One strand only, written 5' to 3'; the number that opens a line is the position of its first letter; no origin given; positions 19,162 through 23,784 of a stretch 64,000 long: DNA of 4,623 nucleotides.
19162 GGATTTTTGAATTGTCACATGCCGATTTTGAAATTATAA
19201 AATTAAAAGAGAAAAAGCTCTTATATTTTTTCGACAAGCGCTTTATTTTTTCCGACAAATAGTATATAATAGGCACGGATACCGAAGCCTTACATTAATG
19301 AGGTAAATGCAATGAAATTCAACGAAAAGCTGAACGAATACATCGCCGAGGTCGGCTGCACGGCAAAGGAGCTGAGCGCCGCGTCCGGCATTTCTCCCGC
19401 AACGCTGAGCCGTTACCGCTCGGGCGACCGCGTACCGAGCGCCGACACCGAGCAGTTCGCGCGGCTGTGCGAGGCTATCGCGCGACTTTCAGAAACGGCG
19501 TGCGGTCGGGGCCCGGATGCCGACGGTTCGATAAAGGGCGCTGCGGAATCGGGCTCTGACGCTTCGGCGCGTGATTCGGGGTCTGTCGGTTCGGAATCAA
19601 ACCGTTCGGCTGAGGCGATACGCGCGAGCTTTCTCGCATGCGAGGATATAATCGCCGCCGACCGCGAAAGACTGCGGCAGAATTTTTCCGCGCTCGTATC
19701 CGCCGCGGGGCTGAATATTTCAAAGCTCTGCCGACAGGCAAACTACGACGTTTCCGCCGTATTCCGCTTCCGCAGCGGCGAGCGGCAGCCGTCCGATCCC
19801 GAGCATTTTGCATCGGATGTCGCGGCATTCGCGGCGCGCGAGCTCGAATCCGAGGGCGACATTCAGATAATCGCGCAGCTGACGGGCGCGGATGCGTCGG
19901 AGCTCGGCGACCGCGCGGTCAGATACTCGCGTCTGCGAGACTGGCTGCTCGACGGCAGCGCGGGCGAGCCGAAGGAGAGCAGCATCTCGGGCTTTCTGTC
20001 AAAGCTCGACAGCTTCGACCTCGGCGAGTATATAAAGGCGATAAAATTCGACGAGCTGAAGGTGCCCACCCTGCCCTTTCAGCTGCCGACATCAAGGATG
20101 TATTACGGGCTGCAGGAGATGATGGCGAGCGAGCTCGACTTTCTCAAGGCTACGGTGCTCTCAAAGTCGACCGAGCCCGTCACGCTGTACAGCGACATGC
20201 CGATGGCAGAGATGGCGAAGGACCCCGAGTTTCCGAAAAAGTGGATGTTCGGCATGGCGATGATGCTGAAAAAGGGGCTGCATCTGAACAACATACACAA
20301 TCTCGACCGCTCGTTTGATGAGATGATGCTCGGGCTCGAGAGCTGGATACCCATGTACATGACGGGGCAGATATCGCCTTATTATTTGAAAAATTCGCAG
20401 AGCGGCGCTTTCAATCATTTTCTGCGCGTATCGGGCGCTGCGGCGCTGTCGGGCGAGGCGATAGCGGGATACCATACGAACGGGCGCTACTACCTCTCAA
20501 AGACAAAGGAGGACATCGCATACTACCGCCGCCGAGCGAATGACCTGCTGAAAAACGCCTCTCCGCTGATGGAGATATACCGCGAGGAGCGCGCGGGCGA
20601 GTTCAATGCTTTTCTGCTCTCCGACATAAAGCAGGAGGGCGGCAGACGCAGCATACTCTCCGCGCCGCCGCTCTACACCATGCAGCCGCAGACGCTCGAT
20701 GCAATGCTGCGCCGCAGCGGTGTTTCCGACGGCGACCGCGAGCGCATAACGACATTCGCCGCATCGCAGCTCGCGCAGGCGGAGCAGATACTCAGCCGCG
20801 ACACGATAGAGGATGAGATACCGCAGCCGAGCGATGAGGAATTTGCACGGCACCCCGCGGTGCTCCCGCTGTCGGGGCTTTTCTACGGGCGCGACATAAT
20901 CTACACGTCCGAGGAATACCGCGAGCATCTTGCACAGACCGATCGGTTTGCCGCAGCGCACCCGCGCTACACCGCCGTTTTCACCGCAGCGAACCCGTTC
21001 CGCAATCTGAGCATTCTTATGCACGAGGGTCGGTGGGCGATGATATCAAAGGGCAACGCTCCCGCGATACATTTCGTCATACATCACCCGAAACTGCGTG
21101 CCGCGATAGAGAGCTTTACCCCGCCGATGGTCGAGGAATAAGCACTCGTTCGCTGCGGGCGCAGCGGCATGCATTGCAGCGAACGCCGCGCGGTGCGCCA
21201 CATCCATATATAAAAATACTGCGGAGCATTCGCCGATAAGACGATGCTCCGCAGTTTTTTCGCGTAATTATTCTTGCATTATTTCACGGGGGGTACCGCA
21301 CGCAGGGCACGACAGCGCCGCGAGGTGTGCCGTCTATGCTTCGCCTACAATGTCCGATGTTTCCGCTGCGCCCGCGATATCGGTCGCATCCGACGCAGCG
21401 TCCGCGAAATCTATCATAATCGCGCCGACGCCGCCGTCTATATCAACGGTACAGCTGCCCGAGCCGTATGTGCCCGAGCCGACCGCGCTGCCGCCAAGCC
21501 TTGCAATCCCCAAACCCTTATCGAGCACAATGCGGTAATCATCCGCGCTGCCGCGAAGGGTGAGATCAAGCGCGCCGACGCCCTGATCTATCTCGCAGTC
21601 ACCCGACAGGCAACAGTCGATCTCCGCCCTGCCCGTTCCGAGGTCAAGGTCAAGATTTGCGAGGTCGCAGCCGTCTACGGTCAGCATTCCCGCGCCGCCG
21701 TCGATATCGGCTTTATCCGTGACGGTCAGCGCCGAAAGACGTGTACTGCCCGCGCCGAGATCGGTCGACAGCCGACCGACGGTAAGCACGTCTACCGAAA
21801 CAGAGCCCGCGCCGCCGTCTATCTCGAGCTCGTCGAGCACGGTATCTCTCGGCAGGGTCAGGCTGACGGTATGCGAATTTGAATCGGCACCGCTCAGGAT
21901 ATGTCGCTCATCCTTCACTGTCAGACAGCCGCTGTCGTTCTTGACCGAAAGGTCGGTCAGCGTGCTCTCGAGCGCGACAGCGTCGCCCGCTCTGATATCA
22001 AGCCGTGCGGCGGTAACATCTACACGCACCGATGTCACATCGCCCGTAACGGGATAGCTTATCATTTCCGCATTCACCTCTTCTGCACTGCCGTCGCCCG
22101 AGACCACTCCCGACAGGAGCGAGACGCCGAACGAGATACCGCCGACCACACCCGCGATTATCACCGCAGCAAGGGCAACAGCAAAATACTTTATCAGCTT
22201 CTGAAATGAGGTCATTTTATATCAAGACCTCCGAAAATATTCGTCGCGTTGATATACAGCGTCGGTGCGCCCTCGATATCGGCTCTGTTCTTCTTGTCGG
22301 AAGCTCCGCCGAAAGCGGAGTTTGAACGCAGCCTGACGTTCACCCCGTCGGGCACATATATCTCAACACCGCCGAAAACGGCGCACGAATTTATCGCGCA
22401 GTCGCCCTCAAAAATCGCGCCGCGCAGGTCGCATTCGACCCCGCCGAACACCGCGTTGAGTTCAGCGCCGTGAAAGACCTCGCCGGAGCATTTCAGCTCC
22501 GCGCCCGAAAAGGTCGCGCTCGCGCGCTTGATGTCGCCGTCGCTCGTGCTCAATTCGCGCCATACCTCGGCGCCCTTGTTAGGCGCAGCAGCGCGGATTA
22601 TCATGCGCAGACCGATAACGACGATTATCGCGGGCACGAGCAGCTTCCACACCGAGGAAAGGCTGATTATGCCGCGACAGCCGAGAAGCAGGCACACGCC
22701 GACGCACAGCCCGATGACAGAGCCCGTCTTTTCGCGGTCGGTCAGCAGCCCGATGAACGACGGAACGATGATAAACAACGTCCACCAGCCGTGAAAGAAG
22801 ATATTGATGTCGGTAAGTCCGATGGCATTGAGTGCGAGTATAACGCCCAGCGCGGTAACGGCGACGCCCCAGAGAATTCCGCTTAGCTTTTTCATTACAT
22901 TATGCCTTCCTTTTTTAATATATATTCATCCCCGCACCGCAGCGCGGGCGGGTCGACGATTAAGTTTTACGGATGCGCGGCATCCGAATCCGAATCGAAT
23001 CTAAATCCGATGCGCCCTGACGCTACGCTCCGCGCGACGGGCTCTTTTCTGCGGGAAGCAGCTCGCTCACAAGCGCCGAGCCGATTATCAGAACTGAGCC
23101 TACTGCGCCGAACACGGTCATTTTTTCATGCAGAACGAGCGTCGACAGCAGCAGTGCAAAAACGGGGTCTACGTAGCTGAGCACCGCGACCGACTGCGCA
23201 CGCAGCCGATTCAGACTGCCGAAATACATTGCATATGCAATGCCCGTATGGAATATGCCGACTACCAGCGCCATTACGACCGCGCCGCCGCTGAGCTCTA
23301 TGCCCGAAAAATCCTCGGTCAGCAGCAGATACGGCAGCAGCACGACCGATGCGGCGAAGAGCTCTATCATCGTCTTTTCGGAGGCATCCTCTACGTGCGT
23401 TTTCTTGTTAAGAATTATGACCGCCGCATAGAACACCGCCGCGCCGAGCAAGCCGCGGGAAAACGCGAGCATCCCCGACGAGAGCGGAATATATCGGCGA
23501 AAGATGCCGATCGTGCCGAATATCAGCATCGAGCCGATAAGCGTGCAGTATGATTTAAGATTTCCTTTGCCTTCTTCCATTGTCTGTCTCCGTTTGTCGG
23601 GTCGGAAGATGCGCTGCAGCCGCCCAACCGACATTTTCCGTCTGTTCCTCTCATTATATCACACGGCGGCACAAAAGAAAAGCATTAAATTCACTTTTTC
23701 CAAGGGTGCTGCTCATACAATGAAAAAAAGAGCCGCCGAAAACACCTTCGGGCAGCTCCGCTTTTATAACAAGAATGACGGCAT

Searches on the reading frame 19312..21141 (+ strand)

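Call 18: search_protein_families(library=pfam, proteins=[window:19312-21141:+], max_evalue=0.01)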
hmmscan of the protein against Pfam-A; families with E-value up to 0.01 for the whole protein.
window:19312-21141:+ (609 aa): 4 families
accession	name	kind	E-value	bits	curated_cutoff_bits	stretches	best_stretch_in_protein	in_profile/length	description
PF01381.28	HTH_3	-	9.8e-08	32.4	23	1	10-46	4-40/55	Helix-turn-helix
PF13560.12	HTH_31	-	4.4e-07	30.6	27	1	14-55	13-56/64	Helix-turn-helix domain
PF13443.12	HTH_26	-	3.7e-06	27.5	22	1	6-55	1-49/63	Cro/C1-type HTH DNA-binding domain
PF20432.4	Xre-like-HTH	-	4.9e-05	24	25.8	1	13-46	21-55/63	Antitoxin Xre-like helix-turn-helix domain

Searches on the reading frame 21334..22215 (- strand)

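Call 18: search_protein_families(library=pfam, proteins=[window:21334-22215:-], max_evalue=0.01)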
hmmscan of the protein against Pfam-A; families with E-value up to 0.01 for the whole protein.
window:21334-22215:- (293 aa): 1 family
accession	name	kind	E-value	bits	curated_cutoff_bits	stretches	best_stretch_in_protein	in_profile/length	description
PF13349.12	DUF4097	-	2.6e-10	40.5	22.9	1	100-229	48-180/247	Toastrack DUF4097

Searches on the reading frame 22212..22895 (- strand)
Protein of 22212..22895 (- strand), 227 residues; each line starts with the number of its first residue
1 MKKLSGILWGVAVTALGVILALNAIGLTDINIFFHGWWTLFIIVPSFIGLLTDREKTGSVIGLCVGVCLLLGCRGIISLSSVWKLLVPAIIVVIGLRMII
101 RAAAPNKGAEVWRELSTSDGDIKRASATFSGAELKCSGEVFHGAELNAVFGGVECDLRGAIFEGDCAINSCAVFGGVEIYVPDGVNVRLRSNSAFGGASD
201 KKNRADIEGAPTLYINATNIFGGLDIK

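Call 18: search_protein_families(library=pfam, proteins=[window:22212-22895:-], max_evalue=0.01)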
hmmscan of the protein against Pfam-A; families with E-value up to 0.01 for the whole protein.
window:22212-22895:- (227 aa): 3 families
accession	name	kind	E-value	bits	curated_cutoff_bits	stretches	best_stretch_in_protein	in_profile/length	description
PF22570.1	LiaF-TM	-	4.4e-12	47.1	27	1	8-101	1-93/98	LiaF transmembrane domain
PF18917.5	LiaI-LiaF-like_TM1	-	1e-06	29.1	27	2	59-99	4-42/42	LiaI-LiaF-like transmembrane region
PF09922.15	LiaF-like_C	-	3.1e-06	27.5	29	1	144-199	17-73/114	Cell wall-active antibiotics response LiaF, C-terminal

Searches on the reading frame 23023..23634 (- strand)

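Call 18: search_protein_families(library=pfam, proteins=[window:23023-23634:-], max_evalue=0.01)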
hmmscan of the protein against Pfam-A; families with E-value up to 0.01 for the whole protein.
window:23023-23634:- (203 aa): 2 families
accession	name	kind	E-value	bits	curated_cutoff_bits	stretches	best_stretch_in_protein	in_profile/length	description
PF00892.27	EamA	-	3.2e-20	73.2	28.2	1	62-189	7-132/135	EamA-like transporter family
PF03151.22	TPT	-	0.0061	16.4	30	1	74-186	162-287/291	Triose-phosphate Transporter family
